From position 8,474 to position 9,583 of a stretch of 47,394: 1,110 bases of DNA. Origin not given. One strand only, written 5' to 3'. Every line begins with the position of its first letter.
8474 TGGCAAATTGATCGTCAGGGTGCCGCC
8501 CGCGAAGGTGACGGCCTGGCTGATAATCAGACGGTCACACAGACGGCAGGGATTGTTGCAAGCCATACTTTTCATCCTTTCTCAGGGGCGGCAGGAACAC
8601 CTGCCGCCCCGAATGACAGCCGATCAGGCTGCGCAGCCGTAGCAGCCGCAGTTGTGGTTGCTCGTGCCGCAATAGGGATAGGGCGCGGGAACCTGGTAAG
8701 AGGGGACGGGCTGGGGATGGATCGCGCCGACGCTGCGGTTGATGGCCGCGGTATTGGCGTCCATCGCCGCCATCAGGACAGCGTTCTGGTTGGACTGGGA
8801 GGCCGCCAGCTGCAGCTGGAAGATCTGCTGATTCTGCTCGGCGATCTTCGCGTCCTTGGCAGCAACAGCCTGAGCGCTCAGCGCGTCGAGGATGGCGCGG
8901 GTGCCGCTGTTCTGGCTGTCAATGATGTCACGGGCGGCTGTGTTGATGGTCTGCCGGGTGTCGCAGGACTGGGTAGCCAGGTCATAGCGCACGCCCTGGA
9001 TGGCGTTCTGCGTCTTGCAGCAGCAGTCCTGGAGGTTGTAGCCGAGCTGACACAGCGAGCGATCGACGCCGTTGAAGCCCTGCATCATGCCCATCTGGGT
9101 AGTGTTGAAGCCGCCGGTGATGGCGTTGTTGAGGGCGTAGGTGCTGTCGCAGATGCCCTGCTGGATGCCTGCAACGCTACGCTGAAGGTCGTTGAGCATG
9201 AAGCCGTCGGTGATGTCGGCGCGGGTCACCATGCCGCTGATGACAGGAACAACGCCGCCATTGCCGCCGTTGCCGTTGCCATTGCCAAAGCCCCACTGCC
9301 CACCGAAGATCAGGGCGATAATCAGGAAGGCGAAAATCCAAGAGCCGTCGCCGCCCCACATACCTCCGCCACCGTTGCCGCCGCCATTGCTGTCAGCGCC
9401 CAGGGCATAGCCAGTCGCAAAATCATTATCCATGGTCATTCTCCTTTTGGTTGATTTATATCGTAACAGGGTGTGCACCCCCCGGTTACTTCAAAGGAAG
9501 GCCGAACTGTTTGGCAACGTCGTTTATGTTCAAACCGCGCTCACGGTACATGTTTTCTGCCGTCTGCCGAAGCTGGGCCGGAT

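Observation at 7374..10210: Self-contained five-gene cassette of low-complexity and Cys-rich proteins in the moron position: best candidate for an undescribed system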

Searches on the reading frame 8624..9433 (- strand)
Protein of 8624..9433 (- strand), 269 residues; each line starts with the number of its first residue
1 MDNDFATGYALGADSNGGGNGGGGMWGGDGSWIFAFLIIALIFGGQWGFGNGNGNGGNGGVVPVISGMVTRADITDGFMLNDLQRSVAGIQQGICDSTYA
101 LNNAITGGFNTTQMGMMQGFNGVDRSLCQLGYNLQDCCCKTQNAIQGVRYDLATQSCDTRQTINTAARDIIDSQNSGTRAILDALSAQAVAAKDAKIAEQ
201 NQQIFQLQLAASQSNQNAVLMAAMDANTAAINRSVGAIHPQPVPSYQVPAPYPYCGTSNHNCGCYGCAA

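Call 3: search_protein_families(library=pfam, proteins=[window:8624-9433:-], max_evalue=1)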
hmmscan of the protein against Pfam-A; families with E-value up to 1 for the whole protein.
window:8624-9433:- (269 aa): 0 families

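Call 4: search_protein_families(library=phrogs, proteins=[window:8624-9433:-], max_evalue=1)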
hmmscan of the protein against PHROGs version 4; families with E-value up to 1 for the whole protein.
window:8624-9433:- (269 aa): 3 families
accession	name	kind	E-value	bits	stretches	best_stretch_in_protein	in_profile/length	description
phrog_16490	-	unknown function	1.5e-66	226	1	16-267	18-281/286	-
phrog_2662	-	head and packaging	0.025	14.2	1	154-231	563-641/717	portal protein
phrog_4187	-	unknown function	0.063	14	1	175-223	185-233/237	-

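Call 11: search_protein_families(library=ncbifam, proteins=[window:8624-9433:-], max_evalue=1)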
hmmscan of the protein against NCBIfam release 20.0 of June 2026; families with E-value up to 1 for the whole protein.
window:8624-9433:- (269 aa): 0 families

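Call 12: search_protein_families(library=padloc, proteins=[window:8624-9433:-], max_evalue=1)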
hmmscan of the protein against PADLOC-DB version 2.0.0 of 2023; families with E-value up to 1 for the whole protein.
window:8624-9433:- (269 aa): 0 families

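Call 13: search_dna_similar(query=window:8624-9433:-, collection=phages, mode=protein, max_rows=40, max_evalue=0.001)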
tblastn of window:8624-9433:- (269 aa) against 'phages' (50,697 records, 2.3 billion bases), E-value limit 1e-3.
Records with a match: 24; places in all: 24; records where one place covers at least 80% of the query: 0.
Best place of each record, by identity: 60-80% 1; <60% 23.
By first word of the organism name: Bacteriophage 16; Dulem 4; bajarodcaudo 2; uncultured 2.
By host as written in the record: - 19; Propithecus coquereli 2; Varecia variegata 2; Peromyscus fraterculus 1.
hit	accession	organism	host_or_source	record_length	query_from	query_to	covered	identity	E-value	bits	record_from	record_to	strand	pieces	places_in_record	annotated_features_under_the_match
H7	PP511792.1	Dulem virus 33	Propithecus coquereli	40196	67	264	74%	44.2%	1e-28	120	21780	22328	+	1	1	hypothetical protein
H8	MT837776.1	Bacteriophage sp.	human fecal samples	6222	67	265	74%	43.3%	3e-39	150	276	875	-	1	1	record has no annotation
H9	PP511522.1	Dulem virus 35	Varecia variegata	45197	69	264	73%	42.7%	2e-33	134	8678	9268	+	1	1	hypothetical protein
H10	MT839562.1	Bacteriophage sp.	human fecal samples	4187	63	252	71%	43.8%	2e-38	148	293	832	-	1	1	record has no annotation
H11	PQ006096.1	bajarodcaudo virus 5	Peromyscus fraterculus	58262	63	251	70%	41.2%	2e-34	136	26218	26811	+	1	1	hypothetical protein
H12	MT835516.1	Bacteriophage sp.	human fecal samples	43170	70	254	69%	41.7%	9e-28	117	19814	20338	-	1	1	record has no annotation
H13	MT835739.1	Bacteriophage sp.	human fecal samples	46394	70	264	72%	38.2%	1e-31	129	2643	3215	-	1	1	record has no annotation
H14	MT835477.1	Bacteriophage sp.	human fecal samples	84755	65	264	74%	36.2%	1e-22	102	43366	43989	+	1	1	record has no annotation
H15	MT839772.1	Bacteriophage sp.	human fecal samples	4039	69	264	73%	36.7%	6e-27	115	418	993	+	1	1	record has no annotation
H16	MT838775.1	Bacteriophage sp.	human fecal samples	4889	70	254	69%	38.8%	7e-26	112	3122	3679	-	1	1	record has no annotation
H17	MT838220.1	Bacteriophage sp.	human fecal samples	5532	65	269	76%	34.7%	1e-26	114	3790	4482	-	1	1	record has no annotation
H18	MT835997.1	Bacteriophage sp.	human fecal samples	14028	70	264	72%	36.4%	8e-26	112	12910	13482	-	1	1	record has no annotation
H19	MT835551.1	Bacteriophage sp.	human fecal samples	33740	75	268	72%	35.4%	9e-25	108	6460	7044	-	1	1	record has no annotation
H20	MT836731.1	Bacteriophage sp.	human fecal samples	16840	70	267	74%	32.9%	1e-17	88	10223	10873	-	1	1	record has no annotation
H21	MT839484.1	Bacteriophage sp.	human fecal samples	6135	63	252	71%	32.1%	6e-16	83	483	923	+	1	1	record has no annotation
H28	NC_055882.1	uncultured phage cr116_1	human feces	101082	112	264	57%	28.3%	1e-4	49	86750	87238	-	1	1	spike protein/glycoprotein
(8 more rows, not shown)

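Call 16: get_annotated_region(hit=H7, flank=8000)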
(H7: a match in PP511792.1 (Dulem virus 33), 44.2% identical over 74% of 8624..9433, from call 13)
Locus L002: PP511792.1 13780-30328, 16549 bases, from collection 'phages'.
description: Dulem virus 33 isolate Duke_28FS_2, complete genome.
organism: Dulem virus 33 (NCBI taxid 3145751)
taxonomy: Viruses; Duplodnaviria; Heunggongvirae; Uroviricota; Caudoviricetes
host: Propithecus coquereli; source: feces; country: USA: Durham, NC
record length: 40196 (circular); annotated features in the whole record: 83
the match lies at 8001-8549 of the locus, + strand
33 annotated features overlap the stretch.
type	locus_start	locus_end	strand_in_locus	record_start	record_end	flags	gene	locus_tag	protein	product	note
CDS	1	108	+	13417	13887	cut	-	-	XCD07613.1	hypothetical protein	-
CDS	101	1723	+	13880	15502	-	-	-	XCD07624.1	hypothetical protein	-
CDS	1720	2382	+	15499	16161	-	-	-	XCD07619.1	hypothetical protein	-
CDS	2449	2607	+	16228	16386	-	-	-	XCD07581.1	hypothetical protein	-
CDS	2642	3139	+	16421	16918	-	-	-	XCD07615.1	hypothetical protein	-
CDS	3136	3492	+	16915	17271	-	-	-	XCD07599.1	hypothetical protein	-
CDS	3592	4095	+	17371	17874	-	-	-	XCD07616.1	hypothetical protein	-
CDS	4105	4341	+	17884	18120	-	-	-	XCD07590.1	hypothetical protein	-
CDS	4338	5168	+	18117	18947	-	-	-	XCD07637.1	PGrP protein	-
CDS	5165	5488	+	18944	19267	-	-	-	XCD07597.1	hypothetical protein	-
CDS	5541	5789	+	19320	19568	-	-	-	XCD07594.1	hypothetical protein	-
CDS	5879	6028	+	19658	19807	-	-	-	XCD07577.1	hypothetical protein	-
CDS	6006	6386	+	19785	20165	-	-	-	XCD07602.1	hypothetical protein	-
CDS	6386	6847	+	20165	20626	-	-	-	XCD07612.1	hypothetical protein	-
CDS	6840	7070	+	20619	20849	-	-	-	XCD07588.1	hypothetical protein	-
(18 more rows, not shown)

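Call 17: find_homologous_proteins(query=window:8624-9433:-)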
Query window:8624-9433:- (269 aa): 4699 proteins with E <= 0.001 among 8000 candidates; the best 120 are listed.
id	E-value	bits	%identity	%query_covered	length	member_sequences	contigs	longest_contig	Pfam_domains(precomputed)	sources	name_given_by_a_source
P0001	1.8e-176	603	100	100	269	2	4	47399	-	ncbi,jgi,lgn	-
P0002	5.9e-91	323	59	99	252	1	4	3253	-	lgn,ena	-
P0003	1.6e-90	321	60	99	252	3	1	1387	-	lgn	-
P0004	2.6e-90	321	58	99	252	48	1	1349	-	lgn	-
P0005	2.7e-90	321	58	99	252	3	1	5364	-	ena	-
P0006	5.5e-89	316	58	98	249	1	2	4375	-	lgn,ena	-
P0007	7.1e-89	316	58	98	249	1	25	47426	-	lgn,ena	-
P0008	8.2e-89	316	58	98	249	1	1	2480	-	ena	-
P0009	1.1e-88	315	58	98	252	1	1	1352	-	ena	-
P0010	1.2e-88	315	58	98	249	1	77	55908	-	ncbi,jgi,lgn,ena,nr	ncbi:MAG: hypothetical protein KH195_13695 [Clostridiaceae bacterium]|jgi:hypothetical protein|nr:hy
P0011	1.3e-88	315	58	98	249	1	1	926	-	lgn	-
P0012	1.8e-88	315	58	98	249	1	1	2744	-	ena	-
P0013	1.9e-88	315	58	98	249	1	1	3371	-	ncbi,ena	-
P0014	2.0e-88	315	61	94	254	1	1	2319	-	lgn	-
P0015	2.2e-88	314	58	98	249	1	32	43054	-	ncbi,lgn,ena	-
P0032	8.2e-88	313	58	98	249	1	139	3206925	-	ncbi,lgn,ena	ncbi:hypothetical protein [Agathobaculum massiliense]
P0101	1.7e-75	272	52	97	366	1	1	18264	-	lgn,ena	-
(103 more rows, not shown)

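Call 18: find_encoding_contigs(protein=P0032, flank=8000, max_places=4)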
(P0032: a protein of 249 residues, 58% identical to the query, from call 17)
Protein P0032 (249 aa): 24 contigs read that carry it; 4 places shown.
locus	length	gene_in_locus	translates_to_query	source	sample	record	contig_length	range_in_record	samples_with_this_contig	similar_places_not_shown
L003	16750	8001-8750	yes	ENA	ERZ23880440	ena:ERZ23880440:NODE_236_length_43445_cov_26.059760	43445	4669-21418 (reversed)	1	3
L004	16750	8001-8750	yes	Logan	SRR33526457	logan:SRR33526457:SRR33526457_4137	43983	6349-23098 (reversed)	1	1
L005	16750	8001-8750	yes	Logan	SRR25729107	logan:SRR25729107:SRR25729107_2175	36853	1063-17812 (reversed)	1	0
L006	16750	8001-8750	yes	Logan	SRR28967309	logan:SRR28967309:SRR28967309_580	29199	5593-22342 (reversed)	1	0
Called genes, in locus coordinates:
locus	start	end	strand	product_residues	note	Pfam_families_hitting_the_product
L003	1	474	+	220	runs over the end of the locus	-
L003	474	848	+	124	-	-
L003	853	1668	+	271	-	-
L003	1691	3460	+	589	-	-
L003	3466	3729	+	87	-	-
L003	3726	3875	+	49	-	-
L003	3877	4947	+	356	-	PF00082:Peptidase_S8 (weak), PF00395:SLH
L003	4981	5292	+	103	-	-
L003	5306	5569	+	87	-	PF16079:Phage_holin_5_2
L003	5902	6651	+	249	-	PF05257:CHAP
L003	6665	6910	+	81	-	-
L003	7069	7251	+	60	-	-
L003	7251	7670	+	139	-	-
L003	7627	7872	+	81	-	-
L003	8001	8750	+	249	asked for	-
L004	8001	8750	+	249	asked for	-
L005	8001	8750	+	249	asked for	-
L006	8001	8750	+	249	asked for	-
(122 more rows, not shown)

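Call 19: find_encoding_contigs(protein=P0001, flank=10000, max_places=4)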
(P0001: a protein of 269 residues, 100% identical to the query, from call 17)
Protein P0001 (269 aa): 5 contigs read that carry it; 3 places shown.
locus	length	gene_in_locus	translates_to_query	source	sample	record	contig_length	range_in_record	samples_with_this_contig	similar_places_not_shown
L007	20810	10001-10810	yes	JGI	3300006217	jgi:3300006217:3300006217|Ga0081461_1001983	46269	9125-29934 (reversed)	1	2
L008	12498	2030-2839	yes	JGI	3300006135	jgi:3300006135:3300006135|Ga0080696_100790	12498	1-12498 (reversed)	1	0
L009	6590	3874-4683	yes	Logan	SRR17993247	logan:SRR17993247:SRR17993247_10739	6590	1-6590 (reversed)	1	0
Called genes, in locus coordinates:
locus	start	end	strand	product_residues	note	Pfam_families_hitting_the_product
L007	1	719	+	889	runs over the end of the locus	-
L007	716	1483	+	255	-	-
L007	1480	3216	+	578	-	PF06605:Prophage_tail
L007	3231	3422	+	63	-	-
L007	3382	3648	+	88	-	-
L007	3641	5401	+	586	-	-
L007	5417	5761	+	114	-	-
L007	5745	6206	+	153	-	PF02839:CBM_5_12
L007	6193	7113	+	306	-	PF01471:PG_binding_1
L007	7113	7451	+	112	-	-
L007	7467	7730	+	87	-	PF04531:Phage_holin_1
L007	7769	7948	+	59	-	-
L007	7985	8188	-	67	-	-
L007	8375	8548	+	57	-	-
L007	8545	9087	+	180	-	-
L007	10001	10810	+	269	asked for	-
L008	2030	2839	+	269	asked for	-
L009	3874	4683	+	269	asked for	-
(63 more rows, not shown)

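Call 29: search_solved_structures(query=A2, max_evalue=10, show_alignments=2)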
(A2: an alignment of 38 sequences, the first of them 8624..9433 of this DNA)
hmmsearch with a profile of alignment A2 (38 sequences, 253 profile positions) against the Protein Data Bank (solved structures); distinct sequences matched with E-value up to 10: 3.
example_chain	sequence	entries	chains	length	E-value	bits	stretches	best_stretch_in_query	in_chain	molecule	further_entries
9f4a_AX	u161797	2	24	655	0.7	12.4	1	200-241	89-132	Baseplate wedge protein gp6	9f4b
3n4x_A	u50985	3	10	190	1.9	10.9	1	183-210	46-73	Monopolin complex subunit CSM1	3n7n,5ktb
8ia3_A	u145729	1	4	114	2.2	10.8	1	120-205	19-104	Upstream stimulatory factor 2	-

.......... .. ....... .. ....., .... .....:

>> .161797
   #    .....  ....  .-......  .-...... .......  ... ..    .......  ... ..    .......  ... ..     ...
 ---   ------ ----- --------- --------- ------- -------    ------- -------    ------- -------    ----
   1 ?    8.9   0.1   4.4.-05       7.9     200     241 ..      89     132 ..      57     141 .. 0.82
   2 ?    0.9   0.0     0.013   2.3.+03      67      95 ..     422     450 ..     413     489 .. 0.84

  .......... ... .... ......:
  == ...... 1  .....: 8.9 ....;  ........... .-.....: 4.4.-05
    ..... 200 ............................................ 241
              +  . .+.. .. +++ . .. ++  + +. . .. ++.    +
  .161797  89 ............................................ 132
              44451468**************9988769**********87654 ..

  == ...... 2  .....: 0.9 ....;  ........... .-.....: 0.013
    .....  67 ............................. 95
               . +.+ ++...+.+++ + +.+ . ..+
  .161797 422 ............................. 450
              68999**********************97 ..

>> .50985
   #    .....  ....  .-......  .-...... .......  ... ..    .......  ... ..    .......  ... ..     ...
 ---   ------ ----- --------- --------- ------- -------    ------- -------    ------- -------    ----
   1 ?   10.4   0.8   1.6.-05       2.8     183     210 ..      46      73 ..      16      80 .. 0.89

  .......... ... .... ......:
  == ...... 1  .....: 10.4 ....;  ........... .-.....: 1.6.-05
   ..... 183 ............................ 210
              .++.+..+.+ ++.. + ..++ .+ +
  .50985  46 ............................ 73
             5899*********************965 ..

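Call 42: predict_structure(alignment_id=A2)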
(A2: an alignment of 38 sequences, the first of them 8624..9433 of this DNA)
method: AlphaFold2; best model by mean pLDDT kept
length: 269 residues; sequences in the alignment: 38
mean_pLDDT: 44.9   pTM: 0.18
mean pLDDT of the five models: 44.9, 44.4, 44.3, 43.2, 37.2
residues with pLDDT >= 90: 0; 70-90: 0; 50-70: 71; < 50: 198
segments of 3 or more residues with pLDDT < 50: 1-25, 44-170, 172-185, 187-193, 254-269
pLDDT, mean of each block of 10 residues (from residue 1): 42 39 43 58 45 36 39 38 37 36 40 41 40 39 38 39 46 46 46 52 55 57 63 55 52 46 44
secondary structure, 60 per line:
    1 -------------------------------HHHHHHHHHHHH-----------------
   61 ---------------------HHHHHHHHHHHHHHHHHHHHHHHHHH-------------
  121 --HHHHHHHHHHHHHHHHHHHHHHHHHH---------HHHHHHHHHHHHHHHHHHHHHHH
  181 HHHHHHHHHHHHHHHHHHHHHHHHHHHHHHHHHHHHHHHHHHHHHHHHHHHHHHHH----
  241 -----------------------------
elements in order: H32-43 H82-107 H123-148 H158-236

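Call 50: get_annotated_region(hit=H28, flank=7000)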
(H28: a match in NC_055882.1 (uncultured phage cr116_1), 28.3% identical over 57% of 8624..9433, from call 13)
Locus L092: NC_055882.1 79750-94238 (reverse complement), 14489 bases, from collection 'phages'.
description: CrAssphage cr116_1, complete genome.
organism: uncultured phage cr116_1 (NCBI taxid 2772073)
taxonomy: Viruses; Duplodnaviria; Heunggongvirae; Uroviricota; Caudoviricetes; Crassvirales; Steigviridae; Asinivirinae; Pamirivirus; Pamirivirus faecium
host: -; source: human feces; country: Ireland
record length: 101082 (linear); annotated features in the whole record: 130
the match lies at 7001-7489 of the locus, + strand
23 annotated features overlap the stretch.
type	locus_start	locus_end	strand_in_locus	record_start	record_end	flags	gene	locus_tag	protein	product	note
CDS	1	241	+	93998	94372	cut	-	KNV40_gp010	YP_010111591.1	hypothetical protein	gp_24169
CDS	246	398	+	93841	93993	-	-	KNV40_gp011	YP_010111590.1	hypothetical protein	gp_24168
CDS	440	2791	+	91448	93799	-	-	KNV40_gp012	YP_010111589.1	hypothetical protein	gp_24167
CDS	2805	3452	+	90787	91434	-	-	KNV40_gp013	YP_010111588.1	hypothetical protein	gp_24166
CDS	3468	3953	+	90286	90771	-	-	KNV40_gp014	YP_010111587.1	hypothetical protein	gp_24165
CDS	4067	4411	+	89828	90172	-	-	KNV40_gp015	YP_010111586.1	hypothetical protein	gp_24164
CDS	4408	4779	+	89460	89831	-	-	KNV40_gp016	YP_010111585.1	lysis regulatory protein/holin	gp_24163; Phage lysis regulatory protein/holin [phiCrAss001]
CDS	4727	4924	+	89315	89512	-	-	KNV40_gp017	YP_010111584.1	hypothetical protein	gp_24162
CDS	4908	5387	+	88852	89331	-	-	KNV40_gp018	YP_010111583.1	L,D-carboxypeptidase/transpeptidase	gp_24161; L,D-carboxypeptidase/Transpeptidase [phiCrAss001]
CDS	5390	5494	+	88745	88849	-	-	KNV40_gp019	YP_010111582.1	hypothetical protein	gp_24160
CDS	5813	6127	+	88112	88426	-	-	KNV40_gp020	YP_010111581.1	terminase small subunit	gp_24159; Excisionase, terminase small subunit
CDS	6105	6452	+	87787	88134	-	-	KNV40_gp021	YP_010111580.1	VOG3488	gp_24158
CDS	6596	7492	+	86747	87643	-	-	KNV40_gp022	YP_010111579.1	spike protein/glycoprotein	gp_24157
CDS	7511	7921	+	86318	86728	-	-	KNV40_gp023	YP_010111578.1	hypothetical protein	gp_24156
CDS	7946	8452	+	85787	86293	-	-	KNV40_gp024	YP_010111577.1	hypothetical protein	gp_24155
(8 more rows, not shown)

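Call 61: get_annotated_region(hit=H11, flank=6000)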
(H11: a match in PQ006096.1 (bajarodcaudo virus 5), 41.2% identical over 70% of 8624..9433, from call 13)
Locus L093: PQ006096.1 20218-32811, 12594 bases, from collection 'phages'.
description: Bajarodcaudo virus 5 isolate BGG_03_5, complete genome.
organism: bajarodcaudo virus 5 (NCBI taxid 3342784)
taxonomy: Viruses; Duplodnaviria; Heunggongvirae; Uroviricota; Caudoviricetes
host: Peromyscus fraterculus; source: feces; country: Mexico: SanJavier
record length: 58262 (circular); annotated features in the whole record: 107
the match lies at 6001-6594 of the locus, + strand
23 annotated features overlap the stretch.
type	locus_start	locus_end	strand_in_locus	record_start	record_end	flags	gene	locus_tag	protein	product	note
CDS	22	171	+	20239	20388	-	-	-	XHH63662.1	hypothetical protein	-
CDS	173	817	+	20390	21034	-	-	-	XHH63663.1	hypothetical protein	-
CDS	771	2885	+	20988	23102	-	-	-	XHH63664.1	hypothetical protein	-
CDS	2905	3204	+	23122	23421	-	-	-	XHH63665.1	hypothetical protein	-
CDS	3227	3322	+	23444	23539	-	-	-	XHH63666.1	hypothetical protein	-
CDS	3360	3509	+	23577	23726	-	-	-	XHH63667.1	r1t holin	-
CDS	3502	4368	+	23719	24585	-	-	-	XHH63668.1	C39-like family peptidase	-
CDS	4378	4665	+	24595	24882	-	-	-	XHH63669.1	hypothetical protein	-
CDS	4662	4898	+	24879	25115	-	-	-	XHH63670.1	hypothetical protein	-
CDS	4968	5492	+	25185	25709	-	-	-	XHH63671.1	hypothetical protein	-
CDS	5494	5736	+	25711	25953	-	-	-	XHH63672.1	hypothetical protein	-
CDS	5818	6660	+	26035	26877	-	-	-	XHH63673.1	hypothetical protein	-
CDS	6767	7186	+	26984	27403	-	-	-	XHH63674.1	hypothetical protein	-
CDS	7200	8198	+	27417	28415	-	-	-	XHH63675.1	hypothetical protein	-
CDS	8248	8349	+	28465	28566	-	-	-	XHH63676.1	hypothetical protein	-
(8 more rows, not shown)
